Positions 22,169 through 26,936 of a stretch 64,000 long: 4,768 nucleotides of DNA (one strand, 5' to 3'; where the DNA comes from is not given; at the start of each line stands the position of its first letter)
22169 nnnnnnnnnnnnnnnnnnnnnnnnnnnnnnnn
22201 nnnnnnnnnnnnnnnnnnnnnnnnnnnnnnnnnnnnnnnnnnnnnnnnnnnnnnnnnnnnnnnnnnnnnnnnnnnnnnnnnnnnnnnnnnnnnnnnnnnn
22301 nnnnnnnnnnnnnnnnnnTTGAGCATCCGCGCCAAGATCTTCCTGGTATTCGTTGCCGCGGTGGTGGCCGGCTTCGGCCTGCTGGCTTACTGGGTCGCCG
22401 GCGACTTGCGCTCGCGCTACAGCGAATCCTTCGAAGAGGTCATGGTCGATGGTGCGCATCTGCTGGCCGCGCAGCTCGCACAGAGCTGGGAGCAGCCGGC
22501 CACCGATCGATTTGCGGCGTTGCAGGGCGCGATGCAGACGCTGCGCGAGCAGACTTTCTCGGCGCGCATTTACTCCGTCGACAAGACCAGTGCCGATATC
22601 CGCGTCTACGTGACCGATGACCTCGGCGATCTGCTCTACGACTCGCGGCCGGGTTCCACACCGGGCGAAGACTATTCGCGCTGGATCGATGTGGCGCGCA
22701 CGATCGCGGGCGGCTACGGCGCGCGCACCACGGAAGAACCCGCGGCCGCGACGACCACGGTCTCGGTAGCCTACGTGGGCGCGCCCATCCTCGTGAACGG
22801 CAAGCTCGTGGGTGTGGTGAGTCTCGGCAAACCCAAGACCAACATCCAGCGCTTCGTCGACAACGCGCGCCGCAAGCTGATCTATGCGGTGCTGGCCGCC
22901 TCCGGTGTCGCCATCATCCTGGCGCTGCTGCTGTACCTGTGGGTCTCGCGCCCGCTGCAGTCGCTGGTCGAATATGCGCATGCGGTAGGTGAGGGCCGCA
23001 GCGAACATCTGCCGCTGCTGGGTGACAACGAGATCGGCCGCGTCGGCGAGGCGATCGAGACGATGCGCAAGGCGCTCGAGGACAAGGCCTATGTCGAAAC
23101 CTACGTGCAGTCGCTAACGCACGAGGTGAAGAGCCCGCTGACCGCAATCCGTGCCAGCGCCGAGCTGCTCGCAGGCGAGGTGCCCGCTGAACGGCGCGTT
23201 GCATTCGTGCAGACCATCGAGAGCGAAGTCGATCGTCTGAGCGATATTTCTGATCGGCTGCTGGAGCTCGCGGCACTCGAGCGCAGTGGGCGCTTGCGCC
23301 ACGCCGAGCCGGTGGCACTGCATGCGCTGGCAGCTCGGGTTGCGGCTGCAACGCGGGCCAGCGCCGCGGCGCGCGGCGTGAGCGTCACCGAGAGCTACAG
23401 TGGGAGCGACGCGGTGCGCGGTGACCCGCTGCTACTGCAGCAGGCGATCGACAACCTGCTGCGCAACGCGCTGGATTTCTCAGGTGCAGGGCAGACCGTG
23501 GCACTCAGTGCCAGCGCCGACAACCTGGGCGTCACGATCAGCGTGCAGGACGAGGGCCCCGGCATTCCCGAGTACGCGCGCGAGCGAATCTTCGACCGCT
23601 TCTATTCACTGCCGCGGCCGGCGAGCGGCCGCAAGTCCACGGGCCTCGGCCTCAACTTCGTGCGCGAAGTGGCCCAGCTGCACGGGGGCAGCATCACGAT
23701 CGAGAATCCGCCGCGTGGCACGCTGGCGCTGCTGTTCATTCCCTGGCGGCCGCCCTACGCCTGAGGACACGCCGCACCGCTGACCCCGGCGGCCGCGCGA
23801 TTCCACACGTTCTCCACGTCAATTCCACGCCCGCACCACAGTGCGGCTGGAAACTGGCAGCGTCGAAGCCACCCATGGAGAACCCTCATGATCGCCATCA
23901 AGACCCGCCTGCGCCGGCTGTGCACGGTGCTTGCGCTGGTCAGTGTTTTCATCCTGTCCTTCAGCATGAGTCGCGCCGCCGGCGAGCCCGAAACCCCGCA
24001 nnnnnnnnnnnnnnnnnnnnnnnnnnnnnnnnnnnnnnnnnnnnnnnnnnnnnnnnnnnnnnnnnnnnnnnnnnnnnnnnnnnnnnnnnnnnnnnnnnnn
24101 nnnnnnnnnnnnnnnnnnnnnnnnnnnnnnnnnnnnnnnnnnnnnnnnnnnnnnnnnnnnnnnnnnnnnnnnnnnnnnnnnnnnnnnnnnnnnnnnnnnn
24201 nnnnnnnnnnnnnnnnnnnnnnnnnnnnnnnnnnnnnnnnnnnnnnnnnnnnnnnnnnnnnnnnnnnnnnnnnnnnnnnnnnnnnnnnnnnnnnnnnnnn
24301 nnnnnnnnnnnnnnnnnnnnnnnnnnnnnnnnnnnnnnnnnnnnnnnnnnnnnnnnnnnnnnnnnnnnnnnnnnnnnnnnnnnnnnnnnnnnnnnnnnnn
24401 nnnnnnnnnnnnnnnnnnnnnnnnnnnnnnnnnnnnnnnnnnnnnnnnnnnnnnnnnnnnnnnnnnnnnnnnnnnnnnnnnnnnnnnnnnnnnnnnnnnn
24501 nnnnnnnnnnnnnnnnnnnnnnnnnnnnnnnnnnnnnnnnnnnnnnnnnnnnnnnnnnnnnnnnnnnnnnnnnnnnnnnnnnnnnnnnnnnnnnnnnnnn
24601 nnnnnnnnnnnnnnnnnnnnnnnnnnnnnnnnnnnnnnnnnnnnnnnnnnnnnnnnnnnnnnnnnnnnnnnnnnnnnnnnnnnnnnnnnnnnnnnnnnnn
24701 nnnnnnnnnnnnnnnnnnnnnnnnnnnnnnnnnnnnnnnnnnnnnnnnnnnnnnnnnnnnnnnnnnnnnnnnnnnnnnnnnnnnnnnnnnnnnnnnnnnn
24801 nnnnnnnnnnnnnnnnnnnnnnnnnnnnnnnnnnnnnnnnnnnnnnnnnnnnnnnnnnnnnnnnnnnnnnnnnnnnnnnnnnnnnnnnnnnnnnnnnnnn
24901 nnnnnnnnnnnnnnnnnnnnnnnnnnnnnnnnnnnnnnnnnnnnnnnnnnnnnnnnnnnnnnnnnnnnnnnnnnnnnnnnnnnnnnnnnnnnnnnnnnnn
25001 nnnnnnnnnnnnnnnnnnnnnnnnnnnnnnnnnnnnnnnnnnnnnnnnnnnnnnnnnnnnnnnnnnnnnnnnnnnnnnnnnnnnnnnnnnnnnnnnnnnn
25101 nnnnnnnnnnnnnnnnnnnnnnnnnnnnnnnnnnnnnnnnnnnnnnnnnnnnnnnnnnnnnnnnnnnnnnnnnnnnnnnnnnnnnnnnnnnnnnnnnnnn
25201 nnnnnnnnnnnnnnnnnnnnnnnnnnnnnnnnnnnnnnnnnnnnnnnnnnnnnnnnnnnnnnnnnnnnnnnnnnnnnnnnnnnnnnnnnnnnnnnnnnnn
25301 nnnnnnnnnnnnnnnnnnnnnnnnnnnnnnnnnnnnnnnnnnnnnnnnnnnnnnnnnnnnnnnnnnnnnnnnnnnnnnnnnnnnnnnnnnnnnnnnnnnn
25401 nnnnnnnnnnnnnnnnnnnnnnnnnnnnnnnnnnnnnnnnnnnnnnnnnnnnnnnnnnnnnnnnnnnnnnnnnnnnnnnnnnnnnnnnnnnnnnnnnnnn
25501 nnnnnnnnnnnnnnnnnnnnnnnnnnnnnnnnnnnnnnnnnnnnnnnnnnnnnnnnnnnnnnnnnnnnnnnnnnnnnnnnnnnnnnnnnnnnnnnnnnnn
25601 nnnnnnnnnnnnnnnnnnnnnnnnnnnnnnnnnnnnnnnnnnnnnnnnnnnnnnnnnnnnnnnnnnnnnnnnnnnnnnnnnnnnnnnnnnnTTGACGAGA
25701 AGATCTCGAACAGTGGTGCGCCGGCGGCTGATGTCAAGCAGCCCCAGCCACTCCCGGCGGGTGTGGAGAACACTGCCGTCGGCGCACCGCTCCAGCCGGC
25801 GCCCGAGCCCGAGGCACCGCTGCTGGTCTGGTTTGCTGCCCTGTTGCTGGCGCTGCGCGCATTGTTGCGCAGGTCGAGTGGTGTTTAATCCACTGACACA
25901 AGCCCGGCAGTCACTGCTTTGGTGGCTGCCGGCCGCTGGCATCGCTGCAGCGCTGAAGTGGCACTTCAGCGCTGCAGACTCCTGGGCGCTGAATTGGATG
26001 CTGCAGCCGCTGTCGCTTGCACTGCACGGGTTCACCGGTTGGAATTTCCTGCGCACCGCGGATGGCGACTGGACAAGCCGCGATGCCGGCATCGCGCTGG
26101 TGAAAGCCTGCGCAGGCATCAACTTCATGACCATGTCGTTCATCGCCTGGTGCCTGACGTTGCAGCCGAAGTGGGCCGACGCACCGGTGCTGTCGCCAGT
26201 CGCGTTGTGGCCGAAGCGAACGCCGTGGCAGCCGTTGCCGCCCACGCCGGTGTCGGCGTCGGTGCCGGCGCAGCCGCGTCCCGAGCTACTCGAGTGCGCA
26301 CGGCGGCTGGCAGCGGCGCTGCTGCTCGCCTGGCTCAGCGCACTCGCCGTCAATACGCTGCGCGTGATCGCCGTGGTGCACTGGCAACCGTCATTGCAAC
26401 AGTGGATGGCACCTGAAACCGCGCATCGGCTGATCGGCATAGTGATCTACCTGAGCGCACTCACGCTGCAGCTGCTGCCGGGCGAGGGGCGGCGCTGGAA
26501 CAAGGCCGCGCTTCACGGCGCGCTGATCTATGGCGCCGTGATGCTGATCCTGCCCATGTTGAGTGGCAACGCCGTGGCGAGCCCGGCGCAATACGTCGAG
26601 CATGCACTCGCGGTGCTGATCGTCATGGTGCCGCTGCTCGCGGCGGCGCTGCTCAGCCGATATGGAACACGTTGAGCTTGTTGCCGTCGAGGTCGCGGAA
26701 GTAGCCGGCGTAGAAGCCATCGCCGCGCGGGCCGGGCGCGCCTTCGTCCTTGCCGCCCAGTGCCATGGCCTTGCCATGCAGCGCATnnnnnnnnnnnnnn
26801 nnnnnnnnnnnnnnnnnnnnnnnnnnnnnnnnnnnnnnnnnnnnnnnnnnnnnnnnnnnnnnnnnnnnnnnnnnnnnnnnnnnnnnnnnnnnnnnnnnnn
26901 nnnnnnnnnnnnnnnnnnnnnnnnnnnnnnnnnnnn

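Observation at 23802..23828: Three TCCAC direct repeats at exact 11-bp spacing upstream of the VIT-vWA gene (cre-tag-like)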

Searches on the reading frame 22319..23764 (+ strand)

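Call 3: search_protein_families(library=pfam, proteins=[window:22319-23764:+])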
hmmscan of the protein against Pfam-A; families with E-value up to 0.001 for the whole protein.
window:22319-23764:+ (481 aa): 3 families
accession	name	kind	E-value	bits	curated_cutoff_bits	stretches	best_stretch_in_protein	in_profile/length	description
PF02518.31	HATPase_c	-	1.7e-23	83.6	26.4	1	368-475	1-108/111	Histidine kinase-, DNA gyrase B-, and HSP90-like ATPase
PF00512.31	HisKA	-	4.2e-12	46.4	26.9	1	263-321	6-64/66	His Kinase A (phospho-acceptor) domain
PF00672.30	HAMP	-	1.9e-09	38.1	25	1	205-255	2-53/53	HAMP domain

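Call 4: search_protein_families(library=ncbifam, proteins=[window:22319-23764:+])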
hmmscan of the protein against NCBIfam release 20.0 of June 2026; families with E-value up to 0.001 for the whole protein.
window:22319-23764:+ (481 aa): 82 families (the best 25 are shown)
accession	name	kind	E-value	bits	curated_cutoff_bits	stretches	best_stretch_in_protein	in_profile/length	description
NF008312.0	PRK11100.1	equivalog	7.4e-153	509.8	356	1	1-474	1-472/477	two-component system sensor histidine kinase CreC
NF033092.0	HK_WalK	equivalog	4.3e-44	151.1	725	2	261-470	374-588/594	cell wall metabolism sensor histidine kinase WalK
NF046044.1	PnpS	equivalog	1.5e-36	126.3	400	1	261-462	172-376/390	two-component system histidine kinase PnpS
TIGR01386.1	cztS_silS_copS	subfamily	8.2e-36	123.9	292.55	1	140-466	119-448/457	heavy metal sensor histidine kinase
NF058527.1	HistKinChvGCaul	equivalog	1.7e-35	122.8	740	1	149-463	193-514/535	two-component sensor histidine kinase ChvG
TIGR02966.1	phoR_proteo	equivalog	2.9e-35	121.9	334.2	1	261-462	116-320/333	phosphate regulon sensor histidine kinase PhoR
NF012163.2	BaeS_SmeS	equivalog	1.8e-34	119.5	500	1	155-470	130-451/457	sensor histidine kinase efflux regulator BaeS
NF008468.0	PRK11360.1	equivalog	2.3e-33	115.4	646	1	262-477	399-609/616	two-component system sensor histidine kinase AtoS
TIGR03785.1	marine_sort_HK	equivalog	3.2e-33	115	612.2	1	146-466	370-692/703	proteobacterial dedicated sortase system histidine kinase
NF007007.0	PRK09470.1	equivalog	3.2e-32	112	486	1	197-472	180-454/463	envelope stress sensor histidine kinase CpxA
NF007898.0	PRK10604.1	equivalog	6.3e-31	108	478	1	195-473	143-419/433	two-component system sensor histidine kinase RstB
NF045900.1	HisKinCpxALeg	equivalog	5.9e-30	104.4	800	1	179-471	146-445/451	two-component system sensor histidine kinase CpxA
NF007664.1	PRK10337.1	equivalog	1.6e-28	99.6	475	1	199-469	166-436/442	quorum sensing histidine kinase QseC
NF040691.1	MtrAB_MtrB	equivalog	3.7e-27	95.5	450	1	172-475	175-491/507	MtrAB system histidine kinase MtrB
NF007004.0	PRK09467.1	equivalog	1.5e-26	93.3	415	1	187-470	158-429/440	two-component system sensor histidine kinase EnvZ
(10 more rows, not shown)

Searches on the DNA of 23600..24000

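Call 48: search_rna_families(source=window, start=23600, end=24000, threshold=evalue, max_evalue=1)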
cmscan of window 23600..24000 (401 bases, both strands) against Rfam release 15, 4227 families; matches with E-value up to 1: 0.
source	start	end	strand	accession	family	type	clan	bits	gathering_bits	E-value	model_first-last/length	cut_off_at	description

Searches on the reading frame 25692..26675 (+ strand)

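Call 6: search_protein_families(library=ncbifam, proteins=[window:25692-26675:+], max_evalue=0.01)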
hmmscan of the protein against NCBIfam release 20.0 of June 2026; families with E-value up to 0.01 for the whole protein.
window:25692-26675:+ (327 aa): 3 families
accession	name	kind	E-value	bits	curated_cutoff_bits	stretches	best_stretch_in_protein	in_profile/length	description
TIGR04287.1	exosort_XrtK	exception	4.1e-17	62.2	55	2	79-159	7-87/163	exosortase K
TIGR04178.1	exo_archaeo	signature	0.00014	22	23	1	204-259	32-87/97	exosortase/archaeosortase family protein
TIGR02602.1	8TM_EpsH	subfamily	0.00088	18.9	105.55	1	206-265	179-238/241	exosortase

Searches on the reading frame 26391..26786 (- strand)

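Call 6: search_protein_families(library=ncbifam, proteins=[window:26391-26786:-], max_evalue=0.01)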
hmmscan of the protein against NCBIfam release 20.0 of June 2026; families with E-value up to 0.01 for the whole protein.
window:26391-26786:- (131 aa): 2 families
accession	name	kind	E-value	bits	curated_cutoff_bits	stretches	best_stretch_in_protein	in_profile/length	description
NF008619.0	PRK11598.1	equivalog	0.002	16.7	660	1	28-113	276-353/546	phosphoethanolamine transferase EptA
NF028537.1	P_eth_NH2_trans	domain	0.0038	15.8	500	1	30-88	270-327/527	phosphoethanolamine--lipid A transferase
